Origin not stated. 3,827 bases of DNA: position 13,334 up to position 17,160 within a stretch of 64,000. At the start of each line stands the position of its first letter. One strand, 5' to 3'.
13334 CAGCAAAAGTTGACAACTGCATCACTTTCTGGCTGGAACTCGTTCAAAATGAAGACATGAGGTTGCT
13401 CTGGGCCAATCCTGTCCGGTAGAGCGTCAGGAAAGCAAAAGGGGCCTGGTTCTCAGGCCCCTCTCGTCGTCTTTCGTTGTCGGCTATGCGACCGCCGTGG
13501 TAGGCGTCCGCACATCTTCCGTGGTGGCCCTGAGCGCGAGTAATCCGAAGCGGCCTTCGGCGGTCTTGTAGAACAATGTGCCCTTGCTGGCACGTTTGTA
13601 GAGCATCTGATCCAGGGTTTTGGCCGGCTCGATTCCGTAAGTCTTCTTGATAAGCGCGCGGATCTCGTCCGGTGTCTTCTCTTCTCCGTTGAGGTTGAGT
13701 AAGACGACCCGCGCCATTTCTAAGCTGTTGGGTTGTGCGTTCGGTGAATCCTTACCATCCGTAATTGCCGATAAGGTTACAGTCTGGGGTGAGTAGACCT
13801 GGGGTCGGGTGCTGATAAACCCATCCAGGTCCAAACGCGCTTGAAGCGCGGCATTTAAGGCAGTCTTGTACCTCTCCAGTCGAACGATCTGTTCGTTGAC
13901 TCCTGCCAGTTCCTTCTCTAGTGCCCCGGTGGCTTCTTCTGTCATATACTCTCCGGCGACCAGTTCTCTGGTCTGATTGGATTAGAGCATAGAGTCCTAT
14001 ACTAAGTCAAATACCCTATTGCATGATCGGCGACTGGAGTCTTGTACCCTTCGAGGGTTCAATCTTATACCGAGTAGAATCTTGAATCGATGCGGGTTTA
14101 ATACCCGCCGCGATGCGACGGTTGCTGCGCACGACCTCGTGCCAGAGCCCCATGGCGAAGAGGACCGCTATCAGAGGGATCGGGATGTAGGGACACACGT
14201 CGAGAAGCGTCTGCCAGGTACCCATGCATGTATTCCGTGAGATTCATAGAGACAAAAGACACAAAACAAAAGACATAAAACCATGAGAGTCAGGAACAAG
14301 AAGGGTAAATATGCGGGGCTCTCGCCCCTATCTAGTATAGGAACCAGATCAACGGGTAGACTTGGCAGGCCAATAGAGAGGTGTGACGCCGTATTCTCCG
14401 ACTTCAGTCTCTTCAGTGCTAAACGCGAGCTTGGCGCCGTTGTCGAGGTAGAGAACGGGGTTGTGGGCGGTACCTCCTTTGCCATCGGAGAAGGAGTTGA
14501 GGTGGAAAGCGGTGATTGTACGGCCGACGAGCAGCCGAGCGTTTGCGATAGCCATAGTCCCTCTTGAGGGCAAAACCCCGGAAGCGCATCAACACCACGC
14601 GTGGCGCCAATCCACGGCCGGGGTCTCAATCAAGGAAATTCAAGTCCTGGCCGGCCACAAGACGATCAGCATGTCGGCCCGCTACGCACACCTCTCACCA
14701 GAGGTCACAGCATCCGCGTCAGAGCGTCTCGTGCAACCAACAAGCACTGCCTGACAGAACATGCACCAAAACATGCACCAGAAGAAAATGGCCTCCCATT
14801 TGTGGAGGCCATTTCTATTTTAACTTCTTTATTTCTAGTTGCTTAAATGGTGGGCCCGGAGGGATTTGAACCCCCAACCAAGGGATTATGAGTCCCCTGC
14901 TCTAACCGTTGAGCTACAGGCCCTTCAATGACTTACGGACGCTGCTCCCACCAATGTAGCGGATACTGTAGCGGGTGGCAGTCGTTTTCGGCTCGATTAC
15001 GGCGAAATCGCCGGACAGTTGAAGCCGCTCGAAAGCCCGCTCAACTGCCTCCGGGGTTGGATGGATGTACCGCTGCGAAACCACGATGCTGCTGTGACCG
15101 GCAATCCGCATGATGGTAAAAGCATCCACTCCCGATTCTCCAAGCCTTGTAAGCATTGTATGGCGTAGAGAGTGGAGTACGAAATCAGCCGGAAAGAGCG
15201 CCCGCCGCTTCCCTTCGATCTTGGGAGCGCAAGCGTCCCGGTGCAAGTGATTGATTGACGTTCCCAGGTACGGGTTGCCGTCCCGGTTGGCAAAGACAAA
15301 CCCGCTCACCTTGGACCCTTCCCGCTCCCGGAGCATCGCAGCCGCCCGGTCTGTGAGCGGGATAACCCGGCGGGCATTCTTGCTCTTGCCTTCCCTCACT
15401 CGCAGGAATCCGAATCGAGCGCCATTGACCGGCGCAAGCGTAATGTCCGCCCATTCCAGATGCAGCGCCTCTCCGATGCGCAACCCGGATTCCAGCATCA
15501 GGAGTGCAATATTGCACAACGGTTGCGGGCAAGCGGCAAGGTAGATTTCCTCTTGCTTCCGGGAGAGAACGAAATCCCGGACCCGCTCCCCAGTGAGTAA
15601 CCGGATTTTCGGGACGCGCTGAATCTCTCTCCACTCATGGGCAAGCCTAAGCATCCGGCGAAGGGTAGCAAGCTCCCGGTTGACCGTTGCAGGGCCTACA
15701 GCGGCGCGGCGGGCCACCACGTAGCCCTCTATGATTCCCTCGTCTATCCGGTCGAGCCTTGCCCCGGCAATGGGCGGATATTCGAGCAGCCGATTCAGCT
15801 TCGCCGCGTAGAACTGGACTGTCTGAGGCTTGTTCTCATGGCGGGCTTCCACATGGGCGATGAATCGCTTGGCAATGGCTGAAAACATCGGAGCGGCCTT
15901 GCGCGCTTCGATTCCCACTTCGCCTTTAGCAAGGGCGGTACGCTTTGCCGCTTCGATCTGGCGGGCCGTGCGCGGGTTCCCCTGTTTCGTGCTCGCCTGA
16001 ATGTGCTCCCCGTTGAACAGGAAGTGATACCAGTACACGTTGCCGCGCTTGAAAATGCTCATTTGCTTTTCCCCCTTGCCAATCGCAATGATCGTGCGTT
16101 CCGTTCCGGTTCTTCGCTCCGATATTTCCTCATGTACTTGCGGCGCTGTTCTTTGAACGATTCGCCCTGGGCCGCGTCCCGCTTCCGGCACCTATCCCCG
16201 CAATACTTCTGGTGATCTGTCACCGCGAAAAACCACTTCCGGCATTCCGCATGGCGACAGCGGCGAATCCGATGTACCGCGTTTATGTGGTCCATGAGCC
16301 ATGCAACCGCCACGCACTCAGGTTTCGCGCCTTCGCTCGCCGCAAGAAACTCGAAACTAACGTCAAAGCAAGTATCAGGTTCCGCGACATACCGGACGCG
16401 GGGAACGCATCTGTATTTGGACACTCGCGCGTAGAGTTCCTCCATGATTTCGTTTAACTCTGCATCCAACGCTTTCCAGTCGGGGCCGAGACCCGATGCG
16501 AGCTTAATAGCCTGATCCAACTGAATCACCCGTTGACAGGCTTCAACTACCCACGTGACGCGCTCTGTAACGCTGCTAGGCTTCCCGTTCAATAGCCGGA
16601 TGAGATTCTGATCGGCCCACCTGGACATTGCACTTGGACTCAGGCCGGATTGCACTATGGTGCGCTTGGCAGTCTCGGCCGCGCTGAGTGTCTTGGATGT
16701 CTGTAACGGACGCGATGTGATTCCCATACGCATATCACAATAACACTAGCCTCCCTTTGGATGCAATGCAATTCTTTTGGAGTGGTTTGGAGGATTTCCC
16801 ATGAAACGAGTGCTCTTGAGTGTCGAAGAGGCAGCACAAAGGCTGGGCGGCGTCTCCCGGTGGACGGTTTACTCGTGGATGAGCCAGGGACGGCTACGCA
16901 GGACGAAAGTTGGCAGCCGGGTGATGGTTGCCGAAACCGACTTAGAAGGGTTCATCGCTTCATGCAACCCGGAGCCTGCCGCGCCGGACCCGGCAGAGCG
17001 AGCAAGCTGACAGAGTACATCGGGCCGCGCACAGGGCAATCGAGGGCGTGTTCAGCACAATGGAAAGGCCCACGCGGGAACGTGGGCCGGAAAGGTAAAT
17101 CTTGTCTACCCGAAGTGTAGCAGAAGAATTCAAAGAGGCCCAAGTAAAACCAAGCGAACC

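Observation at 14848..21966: Integrative element that duplicates the 5' half of its target tRNA (reverse polarity), with the integrase stop codon inside the tRNA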

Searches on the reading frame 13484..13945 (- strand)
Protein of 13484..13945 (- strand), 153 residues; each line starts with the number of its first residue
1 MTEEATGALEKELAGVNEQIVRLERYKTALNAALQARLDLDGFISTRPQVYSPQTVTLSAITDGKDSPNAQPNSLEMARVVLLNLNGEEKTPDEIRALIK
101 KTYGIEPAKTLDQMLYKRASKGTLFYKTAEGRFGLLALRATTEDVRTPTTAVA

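Call 68: search_protein_families(library=pfam, proteins=[window:13484-13945:-], max_evalue=0.01)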
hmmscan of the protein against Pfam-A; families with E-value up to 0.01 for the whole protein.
window:13484-13945:- (153 aa): 1 family
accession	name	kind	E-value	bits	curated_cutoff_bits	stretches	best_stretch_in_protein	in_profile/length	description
PF05066.19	HARE-HTH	-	0.0039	18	25.9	1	98-135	32-68/71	HB1, ASXL, restriction endonuclease HTH domain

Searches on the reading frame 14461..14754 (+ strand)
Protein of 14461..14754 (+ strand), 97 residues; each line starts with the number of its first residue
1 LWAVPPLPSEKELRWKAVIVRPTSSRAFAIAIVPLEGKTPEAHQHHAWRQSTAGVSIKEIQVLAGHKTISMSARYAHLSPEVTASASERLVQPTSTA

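Call 68: search_protein_families(library=pfam, proteins=[window:14461-14754:+], max_evalue=0.01)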
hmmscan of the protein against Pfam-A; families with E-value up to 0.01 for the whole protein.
window:14461-14754:+ (97 aa): 1 family
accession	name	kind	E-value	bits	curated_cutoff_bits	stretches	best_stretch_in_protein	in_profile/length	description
PF00589.27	Phage_integrase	-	0.0006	20.1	27.1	1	51-80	141-170/172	Phage integrase family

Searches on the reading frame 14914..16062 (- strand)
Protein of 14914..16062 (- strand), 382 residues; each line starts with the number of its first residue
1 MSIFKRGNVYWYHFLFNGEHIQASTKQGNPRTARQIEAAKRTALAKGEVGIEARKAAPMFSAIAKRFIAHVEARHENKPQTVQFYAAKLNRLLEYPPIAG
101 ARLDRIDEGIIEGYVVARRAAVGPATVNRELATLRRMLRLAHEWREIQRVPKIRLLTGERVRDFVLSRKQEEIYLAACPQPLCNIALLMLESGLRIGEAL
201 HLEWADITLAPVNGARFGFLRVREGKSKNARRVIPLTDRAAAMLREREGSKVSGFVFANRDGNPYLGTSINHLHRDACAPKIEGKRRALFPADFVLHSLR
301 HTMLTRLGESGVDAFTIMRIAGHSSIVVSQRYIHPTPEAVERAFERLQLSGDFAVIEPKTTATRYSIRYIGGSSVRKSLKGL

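Call 9: search_protein_families(library=pfam, proteins=[window:14914-16062:-], max_evalue=0.01)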
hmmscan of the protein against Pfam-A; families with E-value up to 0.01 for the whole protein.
window:14914-16062:- (382 aa): 2 families
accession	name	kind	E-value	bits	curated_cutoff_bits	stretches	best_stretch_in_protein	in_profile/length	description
PF00589.27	Phage_integrase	-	3.3e-22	79.5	27.1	1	183-337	25-170/172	Phage integrase family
PF02899.23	Phage_int_SAM_1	-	6.3e-06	26.8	22.3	1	65-141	2-79/83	Phage integrase, N-terminal SAM-like domain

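Call 20: find_related_loci(query=window:14914-16062:-, collection=genome_contigs, flank=10000)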
Query window:14914-16062:- (382 aa) in genome_contigs; peptide patterns used: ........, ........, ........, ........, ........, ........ (x = any residue, [..] = any of these).
94 stretches matched a pattern; 47 encode a relative of the query (tblastn E <= 1e-3); 46 distinct loci.
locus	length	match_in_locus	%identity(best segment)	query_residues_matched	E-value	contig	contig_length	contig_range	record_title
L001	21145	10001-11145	97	1-382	0e+0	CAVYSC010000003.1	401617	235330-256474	MAG: uncultured Acidobacteriaceae bacterium isolate MFD05580.bin.1.34 genome assembly, contig: contig_35576, whole genom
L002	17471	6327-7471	93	1-382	0e+0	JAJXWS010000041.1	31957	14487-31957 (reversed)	MAG: Acidobacteria bacterium isolate BP5.bin97 NODE_2134_length_31957_cov_2.298932, whole genome shotgun sequence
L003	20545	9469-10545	92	1-359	0e+0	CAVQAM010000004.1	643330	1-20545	MAG: uncultured Acidobacteriaceae bacterium isolate MFD01299.bin.1.47 genome assembly, contig: contig_21960, whole genom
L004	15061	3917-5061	92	1-382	0e+0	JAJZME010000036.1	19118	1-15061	MAG: Acidobacteria bacterium isolate MAS3.bin168 NODE_5872_length_19118_cov_2.094624, whole genome shotgun sequence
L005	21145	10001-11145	91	1-382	0e+0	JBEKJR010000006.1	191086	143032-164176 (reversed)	MAG: Terracidiphilus sp. isolate SPRUCE 328 SPRUCE_328_6, whole genome shotgun sequence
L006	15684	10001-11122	88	1-359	0e+0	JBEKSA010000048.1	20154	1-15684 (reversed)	MAG: Terracidiphilus sp. isolate SPRUCE 523 SPRUCE_523_48, whole genome shotgun sequence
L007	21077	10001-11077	84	1-359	0e+0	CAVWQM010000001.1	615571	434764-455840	MAG: uncultured Acidobacteriaceae bacterium isolate MFD04967.bin.1.10 genome assembly, contig: contig_11254, whole genom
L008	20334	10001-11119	78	1-359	0e+0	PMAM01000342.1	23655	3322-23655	MAG: Acidobacterium sp. isolate palsa_343 73.20120700_P2D.11_contig_2665, whole genome shotgun sequence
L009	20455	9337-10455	78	1-359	0e+0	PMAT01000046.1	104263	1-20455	MAG: Acidobacteriaceae bacterium isolate palsa_340 73.20120700_P1D.1_contig_626, whole genome shotgun sequence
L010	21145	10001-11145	79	1-382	0e+0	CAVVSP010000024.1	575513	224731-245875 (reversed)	MAG: uncultured Acidobacteriaceae bacterium isolate MFD01213.bin.2.106 genome assembly, contig: contig_3906, whole genom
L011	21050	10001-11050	81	1-350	0e+0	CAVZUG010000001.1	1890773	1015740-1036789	MAG: uncultured Acidobacteriaceae bacterium isolate MFD09603.bin.2.14 genome assembly, contig: contig_2278, whole genome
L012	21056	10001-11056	78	1-359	0e+0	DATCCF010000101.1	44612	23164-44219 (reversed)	MAG TPA_asm: Terriglobales bacterium isolate SMAG_U7692 k141_267222, whole genome shotgun sequence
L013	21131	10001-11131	93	1-377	0e+0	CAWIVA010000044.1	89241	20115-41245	MAG: uncultured Acidobacteriaceae bacterium isolate MFD01223.bin.2.37 genome assembly, contig: contig_3596, whole genome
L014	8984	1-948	85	44-359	0e+0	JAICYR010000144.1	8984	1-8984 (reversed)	MAG: Acidobacteriaceae bacterium isolate LS_ISSM_2_bin.37 k141_3165010_length_8984_cov_37.5788, whole genome shotgun seq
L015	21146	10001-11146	90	1-382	0e+0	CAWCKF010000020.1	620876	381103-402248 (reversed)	MAG: uncultured Acidobacteriaceae bacterium isolate MFD01231.bin.2.65 genome assembly, contig: contig_8302, whole genome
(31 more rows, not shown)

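Call 53: search_protein_families(library=phrogs, proteins=[window:14914-16062:-], max_evalue=0.001)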
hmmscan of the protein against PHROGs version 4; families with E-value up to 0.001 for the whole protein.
window:14914-16062:- (382 aa): 5 families
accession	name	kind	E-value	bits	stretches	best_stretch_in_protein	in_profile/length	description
phrog_1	-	integration and excision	5.8e-53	182.1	1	3-347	116-447/611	integrase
phrog_216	-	integration and excision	2.3e-25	90.3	1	156-355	47-245/301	integrase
phrog_7685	-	integration and excision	1.6e-09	38.7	1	224-345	121-233/240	integrase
phrog_7269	-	integration and excision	8.4e-06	26.6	1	290-351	24-85/89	integrase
phrog_37709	-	unknown function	6.7e-05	23.8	1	125-209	19-104/116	-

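Call 63: find_related_loci(query=window:14914-16062:-, collection=viral_contigs, flank=10000)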
Query window:14914-16062:- (382 aa) in viral_contigs; peptide patterns used: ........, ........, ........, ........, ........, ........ (x = any residue, [..] = any of these).
7 stretches matched a pattern, but none encodes a relative of the query by tblastn (E <= 1e-3).

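Call 72: search_protein_families(library=ncbifam, proteins=[window:14914-16062:-], max_evalue=0.001)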
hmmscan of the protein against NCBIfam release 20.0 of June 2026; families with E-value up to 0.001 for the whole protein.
window:14914-16062:- (382 aa): 9 families
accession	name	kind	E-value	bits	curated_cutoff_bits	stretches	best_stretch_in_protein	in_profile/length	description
TIGR02224.1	recomb_XerC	equivalog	7.2e-17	61.7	335.15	1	66-345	2-287/295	tyrosine recombinase XerC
NF001399.0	PRK00283.1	subfamily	8.3e-17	61.4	279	1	63-345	8-293/300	tyrosine recombinase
TIGR02225.1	recomb_XerD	equivalog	3.5e-16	59.4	329.6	1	66-345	2-284/290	site-specific tyrosine recombinase XerD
NF040815.2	recomb_XerA_Arch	equivalog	1.2e-15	57.8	220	1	66-342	2-261/263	site-specific tyrosine recombinase/integron integrase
TIGR02249.1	integrase_gron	subfamily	8.5e-09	35.2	265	0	71-246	9-175/315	integron integrase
NF002331.0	PRK01287.1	subfamily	4.3e-07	29.2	371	1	179-334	159-311/365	site-specific tyrosine recombinase XerC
NF003462.0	PRK05084.1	equivalog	4.6e-07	28.9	267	1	173-347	189-356/360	tyrosine recombinase XerS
NF040693.1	recomb_GmtY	equivalog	2.1e-06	27.3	340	0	255-343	352-440/441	gamma-mobile-trio recombinase GmtY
NF047926.1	integrase_GmtZ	equivalog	3.3e-06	25.4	600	1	290-346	424-481/784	gamma-mobile-trio integrase GmtZ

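Call 73: search_solved_structures(query=window:14914-16062:-, max_evalue=0.001)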
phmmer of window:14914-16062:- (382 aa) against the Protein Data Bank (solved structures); distinct sequences matched with E-value up to 0.001: 8.
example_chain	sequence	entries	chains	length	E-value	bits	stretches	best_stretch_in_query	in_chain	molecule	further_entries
5c6k_A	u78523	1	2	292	6.6e-09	38.9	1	106-351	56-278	Integrase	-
4a8e_A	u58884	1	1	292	1.7e-08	37.6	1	185-348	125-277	PROBABLE TYROSINE RECOMBINASE XERC-LIKE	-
5dor_A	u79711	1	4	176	1.9e-06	30.9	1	168-352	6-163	Integrase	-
6en0_A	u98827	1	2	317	8.9e-06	28.6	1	222-347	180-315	Int protein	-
6emz_A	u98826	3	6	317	1.4e-05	28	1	222-347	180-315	Int protein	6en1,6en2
6emy_A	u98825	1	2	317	1.5e-05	27.9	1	222-347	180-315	Int protein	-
5hxy_A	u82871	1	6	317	8.4e-05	25.4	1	181-343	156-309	Tyrosine recombinase XerA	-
9i5v_14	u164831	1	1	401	8.8e-05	25.4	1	216-342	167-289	Ribosome-associated translation inhibitor RaiA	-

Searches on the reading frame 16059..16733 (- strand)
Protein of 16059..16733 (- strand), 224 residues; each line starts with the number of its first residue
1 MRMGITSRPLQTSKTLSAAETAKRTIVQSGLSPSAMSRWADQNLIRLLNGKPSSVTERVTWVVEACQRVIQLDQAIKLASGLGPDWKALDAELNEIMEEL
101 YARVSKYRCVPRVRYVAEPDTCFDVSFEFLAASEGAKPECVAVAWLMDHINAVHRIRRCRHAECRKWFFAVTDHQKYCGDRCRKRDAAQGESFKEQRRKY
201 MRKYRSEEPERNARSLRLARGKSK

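Call 9: search_protein_families(library=pfam, proteins=[window:16059-16733:-], max_evalue=0.01)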
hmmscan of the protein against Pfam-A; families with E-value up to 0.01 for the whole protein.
window:16059-16733:- (224 aa): 1 family
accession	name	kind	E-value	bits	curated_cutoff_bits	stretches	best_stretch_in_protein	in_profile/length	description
PF05766.18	NinG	-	0.0086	16.4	25.4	0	155-222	5-70/193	Bacteriophage Lambda NinG protein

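Call 53: search_protein_families(library=phrogs, proteins=[window:16059-16733:-], max_evalue=0.001)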
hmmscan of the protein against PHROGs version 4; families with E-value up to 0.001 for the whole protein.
window:16059-16733:- (224 aa): 0 families

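Call 72: search_protein_families(library=ncbifam, proteins=[window:16059-16733:-], max_evalue=0.001)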
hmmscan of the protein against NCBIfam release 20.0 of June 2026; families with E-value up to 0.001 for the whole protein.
window:16059-16733:- (224 aa): 0 families

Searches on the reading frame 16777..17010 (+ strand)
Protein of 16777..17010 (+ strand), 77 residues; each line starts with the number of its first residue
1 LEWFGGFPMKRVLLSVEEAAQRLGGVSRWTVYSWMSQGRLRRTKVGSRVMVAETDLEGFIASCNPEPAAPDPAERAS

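Call 9: search_protein_families(library=pfam, proteins=[window:16777-17010:+], max_evalue=0.01)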
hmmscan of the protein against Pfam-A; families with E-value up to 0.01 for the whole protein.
window:16777-17010:+ (77 aa): 1 family
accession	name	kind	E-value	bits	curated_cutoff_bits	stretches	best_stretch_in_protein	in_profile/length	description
PF12728.13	HTH_17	-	2.1e-11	44.4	27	1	13-63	1-50/51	Helix-turn-helix domain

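Call 53: search_protein_families(library=phrogs, proteins=[window:16777-17010:+], max_evalue=0.001)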
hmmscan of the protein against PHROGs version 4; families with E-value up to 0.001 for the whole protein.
window:16777-17010:+ (77 aa): 2 families
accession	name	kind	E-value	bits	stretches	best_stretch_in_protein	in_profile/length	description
phrog_66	-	integration and excision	3e-10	41.4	1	9-74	89-154/412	excisionase and transcriptional regulator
phrog_2907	-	integration and excision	0.00062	21.2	1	10-48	3-40/117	excisionase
